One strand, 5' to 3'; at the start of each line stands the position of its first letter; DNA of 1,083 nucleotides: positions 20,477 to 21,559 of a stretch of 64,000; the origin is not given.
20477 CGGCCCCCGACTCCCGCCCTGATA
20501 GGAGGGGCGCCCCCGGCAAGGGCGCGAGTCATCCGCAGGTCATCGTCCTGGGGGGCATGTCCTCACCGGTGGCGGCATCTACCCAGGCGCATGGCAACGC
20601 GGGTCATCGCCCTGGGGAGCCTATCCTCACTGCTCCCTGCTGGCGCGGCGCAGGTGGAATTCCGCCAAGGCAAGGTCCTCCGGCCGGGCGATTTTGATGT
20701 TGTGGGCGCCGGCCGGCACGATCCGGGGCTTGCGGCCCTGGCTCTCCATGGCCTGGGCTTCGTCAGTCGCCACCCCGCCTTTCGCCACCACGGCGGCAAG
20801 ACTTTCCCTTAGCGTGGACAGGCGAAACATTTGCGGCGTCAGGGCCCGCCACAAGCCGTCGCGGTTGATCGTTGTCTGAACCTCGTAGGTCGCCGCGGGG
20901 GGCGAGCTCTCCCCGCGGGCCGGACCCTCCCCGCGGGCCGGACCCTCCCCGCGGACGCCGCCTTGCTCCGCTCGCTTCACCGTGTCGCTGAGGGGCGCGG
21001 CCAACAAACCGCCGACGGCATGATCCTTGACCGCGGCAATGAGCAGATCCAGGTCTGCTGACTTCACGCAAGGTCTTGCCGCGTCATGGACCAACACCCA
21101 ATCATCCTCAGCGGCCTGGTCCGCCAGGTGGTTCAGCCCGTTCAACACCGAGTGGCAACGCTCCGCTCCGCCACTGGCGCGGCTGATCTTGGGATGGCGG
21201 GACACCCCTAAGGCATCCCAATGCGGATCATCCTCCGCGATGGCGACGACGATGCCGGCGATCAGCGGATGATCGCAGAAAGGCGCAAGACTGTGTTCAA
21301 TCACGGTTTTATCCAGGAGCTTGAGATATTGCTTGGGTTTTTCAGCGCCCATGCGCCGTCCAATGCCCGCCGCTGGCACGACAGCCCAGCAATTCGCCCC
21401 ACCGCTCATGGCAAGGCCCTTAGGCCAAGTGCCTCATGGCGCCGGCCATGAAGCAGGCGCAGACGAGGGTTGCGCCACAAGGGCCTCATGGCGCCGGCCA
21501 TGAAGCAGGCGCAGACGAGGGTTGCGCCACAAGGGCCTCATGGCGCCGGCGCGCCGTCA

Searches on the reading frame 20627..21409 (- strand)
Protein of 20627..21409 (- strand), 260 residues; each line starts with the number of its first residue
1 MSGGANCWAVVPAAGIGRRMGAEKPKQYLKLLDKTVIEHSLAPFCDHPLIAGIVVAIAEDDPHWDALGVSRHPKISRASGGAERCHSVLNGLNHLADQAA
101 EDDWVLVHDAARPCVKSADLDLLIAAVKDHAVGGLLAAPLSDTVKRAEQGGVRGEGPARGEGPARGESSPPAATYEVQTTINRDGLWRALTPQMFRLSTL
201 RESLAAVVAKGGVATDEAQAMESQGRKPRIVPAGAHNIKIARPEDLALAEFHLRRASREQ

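Call 76: search_protein_families(library=pfam, proteins=[window:20627-21409:-], max_evalue=0.001)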
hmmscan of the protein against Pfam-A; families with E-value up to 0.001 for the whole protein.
window:20627-21409:- (260 aa): 2 families
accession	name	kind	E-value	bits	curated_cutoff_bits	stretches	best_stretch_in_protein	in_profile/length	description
PF01128.25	IspD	-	7.8e-65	219.2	27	2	9-152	3-143/221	2-C-methyl-D-erythritol 4-phosphate cytidylyltransferase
PF12804.13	NTP_transf_3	-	1.4e-09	38.8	27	1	9-131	1-115/160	MobA-like NTP transferase domain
